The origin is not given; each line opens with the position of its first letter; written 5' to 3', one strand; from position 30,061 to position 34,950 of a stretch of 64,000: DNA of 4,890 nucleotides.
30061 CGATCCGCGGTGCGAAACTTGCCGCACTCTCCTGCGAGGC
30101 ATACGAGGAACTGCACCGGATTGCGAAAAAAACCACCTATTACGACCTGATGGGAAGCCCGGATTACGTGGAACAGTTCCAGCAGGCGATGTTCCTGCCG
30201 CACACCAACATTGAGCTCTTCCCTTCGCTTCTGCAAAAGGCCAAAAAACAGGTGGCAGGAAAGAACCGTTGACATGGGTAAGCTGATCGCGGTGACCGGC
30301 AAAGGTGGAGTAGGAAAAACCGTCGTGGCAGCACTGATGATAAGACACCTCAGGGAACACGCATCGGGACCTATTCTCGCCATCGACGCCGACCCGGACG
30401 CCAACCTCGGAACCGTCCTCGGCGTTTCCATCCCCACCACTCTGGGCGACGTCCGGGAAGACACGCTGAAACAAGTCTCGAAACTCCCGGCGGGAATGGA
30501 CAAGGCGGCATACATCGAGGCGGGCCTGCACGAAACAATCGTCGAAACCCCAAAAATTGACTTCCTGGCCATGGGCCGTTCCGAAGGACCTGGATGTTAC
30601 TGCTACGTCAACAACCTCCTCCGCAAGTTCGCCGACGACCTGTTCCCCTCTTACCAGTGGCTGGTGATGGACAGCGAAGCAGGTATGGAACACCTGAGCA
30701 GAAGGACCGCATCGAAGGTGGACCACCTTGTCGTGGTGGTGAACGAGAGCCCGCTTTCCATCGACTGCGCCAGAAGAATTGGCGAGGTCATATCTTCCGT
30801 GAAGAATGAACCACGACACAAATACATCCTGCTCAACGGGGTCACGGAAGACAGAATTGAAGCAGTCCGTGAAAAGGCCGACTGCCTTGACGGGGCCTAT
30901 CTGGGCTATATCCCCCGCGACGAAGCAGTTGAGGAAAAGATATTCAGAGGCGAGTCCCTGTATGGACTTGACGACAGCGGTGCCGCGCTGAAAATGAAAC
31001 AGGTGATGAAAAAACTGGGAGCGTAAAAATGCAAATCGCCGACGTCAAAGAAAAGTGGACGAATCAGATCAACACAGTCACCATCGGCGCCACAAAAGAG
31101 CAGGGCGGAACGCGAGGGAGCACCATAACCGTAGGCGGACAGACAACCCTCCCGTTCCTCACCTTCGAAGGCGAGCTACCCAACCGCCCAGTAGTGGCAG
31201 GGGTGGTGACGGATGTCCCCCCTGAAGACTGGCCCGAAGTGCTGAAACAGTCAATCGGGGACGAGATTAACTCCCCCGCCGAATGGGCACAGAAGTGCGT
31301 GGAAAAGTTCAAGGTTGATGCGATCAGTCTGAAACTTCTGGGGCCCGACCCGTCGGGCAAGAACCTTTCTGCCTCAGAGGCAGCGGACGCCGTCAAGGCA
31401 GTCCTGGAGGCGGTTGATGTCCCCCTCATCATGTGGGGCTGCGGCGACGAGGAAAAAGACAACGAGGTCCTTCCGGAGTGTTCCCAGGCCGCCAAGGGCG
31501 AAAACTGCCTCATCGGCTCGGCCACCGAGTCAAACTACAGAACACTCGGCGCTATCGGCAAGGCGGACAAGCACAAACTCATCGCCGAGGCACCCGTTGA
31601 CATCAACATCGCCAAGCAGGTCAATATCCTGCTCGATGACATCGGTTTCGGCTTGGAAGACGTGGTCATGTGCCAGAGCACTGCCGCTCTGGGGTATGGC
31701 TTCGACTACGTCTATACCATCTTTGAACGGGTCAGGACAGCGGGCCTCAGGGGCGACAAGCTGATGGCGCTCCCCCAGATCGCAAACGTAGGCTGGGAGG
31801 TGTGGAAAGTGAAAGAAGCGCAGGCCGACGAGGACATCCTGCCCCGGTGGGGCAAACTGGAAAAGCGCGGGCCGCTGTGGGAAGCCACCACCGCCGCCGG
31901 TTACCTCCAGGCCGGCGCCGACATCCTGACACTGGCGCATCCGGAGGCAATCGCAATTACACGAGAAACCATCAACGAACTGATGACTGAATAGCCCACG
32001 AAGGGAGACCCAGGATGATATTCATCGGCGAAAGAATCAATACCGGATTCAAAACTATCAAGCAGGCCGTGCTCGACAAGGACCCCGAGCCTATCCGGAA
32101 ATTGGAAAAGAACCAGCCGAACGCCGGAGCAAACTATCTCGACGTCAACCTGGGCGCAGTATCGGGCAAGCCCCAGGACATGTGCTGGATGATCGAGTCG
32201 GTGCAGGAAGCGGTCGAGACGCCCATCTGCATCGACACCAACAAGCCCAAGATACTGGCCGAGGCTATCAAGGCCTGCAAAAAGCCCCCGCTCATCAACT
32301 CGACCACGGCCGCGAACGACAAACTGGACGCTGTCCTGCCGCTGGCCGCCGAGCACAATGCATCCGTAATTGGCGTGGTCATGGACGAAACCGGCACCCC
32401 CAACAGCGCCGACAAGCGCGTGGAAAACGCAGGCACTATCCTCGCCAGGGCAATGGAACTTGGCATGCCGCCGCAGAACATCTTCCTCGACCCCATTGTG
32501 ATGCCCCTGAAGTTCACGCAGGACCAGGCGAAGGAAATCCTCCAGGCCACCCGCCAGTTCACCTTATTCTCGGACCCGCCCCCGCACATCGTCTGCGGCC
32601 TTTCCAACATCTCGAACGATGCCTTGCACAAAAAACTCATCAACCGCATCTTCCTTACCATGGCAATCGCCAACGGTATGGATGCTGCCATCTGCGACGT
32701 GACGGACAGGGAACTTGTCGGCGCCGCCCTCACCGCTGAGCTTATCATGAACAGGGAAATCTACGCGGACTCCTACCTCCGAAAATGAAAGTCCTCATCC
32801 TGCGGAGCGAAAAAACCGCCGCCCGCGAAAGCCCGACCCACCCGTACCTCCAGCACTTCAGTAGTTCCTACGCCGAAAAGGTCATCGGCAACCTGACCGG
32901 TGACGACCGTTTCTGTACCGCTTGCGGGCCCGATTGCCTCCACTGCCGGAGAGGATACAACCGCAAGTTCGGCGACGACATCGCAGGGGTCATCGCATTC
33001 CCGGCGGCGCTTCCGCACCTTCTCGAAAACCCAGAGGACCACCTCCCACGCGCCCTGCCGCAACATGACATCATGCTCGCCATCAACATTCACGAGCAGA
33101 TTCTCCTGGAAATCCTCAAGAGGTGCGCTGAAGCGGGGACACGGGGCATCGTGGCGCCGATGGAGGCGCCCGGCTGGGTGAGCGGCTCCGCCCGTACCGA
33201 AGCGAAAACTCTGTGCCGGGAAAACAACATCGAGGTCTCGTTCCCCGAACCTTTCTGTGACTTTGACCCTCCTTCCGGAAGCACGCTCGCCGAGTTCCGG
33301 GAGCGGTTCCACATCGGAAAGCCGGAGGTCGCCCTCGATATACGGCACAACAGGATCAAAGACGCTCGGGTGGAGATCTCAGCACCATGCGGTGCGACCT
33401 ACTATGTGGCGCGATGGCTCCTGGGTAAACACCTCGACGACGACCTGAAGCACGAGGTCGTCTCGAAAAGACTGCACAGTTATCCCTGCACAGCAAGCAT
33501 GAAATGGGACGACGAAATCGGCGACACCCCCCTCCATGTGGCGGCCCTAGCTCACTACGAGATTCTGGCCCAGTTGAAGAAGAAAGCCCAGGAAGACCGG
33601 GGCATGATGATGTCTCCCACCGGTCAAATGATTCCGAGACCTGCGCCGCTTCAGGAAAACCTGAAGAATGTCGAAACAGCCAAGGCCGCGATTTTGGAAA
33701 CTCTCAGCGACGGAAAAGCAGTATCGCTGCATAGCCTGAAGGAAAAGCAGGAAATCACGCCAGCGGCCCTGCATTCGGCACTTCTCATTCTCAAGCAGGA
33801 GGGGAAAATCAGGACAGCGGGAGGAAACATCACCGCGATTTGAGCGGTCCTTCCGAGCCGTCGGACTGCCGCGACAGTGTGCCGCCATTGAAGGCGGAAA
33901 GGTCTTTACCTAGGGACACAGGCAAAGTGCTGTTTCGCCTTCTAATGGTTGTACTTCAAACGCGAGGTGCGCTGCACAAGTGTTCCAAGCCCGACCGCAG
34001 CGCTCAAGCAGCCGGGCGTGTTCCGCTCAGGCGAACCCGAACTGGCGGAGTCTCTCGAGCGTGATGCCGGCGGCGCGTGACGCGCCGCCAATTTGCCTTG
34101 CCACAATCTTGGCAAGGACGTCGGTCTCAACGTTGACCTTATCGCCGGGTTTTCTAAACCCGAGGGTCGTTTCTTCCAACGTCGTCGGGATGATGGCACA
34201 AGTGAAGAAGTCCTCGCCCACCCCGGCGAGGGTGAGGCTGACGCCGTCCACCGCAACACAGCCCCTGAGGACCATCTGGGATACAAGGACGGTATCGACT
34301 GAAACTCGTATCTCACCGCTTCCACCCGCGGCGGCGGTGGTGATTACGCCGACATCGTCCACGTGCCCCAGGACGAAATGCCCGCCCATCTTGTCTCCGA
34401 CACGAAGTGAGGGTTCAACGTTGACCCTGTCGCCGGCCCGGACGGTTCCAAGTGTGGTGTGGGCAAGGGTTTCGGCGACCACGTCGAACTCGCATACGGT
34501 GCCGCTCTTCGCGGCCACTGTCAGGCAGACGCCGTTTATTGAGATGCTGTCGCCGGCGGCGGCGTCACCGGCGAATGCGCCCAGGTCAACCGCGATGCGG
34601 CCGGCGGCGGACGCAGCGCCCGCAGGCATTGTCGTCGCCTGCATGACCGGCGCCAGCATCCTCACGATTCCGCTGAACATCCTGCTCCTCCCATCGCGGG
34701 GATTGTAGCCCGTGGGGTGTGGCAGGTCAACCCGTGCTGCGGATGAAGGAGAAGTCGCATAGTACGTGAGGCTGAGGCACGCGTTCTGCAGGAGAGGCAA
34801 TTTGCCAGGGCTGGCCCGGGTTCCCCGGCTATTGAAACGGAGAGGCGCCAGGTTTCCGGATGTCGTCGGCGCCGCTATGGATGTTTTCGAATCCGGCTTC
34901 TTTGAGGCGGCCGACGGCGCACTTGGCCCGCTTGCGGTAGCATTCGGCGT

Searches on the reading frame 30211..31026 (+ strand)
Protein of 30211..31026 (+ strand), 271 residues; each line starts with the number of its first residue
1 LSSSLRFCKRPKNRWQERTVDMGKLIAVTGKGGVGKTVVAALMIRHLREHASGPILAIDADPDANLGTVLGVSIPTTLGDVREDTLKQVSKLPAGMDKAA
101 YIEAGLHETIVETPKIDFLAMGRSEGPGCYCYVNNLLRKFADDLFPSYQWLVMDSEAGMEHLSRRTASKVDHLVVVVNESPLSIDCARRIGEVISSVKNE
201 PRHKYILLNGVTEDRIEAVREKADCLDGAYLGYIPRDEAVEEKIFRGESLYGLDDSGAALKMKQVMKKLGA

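Call 82: search_protein_families(library=pfam, proteins=[window:30211-31026:+], max_evalue=0.00001)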
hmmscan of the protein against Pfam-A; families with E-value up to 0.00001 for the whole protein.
window:30211-31026:+ (271 aa): 2 families
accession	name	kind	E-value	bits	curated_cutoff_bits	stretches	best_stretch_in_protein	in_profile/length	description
PF01656.29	CbiA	-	5.8e-14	52.6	25.4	1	26-249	2-124/125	CobQ/CobB/MinD/ParA nucleotide binding domain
PF13614.12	AAA_31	-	2.4e-08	34.6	27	1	24-200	2-170/177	AAA domain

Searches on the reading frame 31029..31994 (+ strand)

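Call 82: search_protein_families(library=pfam, proteins=[window:31029-31994:+], max_evalue=0.00001)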
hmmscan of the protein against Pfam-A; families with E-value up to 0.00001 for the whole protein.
window:31029-31994:+ (321 aa): 1 family
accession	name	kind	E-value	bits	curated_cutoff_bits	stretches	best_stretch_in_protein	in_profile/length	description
PF03599.22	CdhD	-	7.6e-38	130.7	24.8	1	18-264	3-224/387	CO dehydrogenase/acetyl-CoA synthase delta subunit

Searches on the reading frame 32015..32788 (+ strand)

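Call 82: search_protein_families(library=pfam, proteins=[window:32015-32788:+], max_evalue=0.00001)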
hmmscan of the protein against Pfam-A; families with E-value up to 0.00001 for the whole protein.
window:32015-32788:+ (257 aa): 2 families
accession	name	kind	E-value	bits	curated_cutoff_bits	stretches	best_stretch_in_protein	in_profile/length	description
PF00809.28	Pterin_bind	-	1.1e-18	68.2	25.5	1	13-226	10-242/244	Pterin binding enzyme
PF03599.22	CdhD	-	3.5e-08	33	24.8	1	45-171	74-191/387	CO dehydrogenase/acetyl-CoA synthase delta subunit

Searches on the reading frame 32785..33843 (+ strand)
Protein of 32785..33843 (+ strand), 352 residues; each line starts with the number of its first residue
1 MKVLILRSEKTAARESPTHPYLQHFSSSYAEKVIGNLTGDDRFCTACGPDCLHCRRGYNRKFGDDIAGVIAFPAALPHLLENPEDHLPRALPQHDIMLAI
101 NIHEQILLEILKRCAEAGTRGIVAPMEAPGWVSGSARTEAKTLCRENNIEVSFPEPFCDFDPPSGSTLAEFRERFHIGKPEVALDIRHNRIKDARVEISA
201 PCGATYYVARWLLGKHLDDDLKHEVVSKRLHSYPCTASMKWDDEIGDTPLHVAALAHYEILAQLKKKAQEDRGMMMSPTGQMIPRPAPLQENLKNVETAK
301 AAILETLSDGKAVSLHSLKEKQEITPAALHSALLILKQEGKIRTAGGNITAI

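Call 82: search_protein_families(library=pfam, proteins=[window:32785-33843:+], max_evalue=0.00001)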
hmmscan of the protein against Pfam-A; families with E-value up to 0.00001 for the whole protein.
window:32785-33843:+ (352 aa): 1 family
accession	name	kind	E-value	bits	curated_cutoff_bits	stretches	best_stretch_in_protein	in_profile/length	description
PF02593.20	DUF166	-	2.5e-49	168.3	24.4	1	28-261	7-215/221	Domain of unknown function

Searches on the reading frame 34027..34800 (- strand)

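Call 82: search_protein_families(library=pfam, proteins=[window:34027-34800:-], max_evalue=0.00001)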
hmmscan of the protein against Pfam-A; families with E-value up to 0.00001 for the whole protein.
window:34027-34800:- (257 aa): 1 family
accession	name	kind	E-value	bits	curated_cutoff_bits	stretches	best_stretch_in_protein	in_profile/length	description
PF00677.23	Lum_binding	-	1.9e-37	127.5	27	2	145-227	2-86/86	Lumazine binding domain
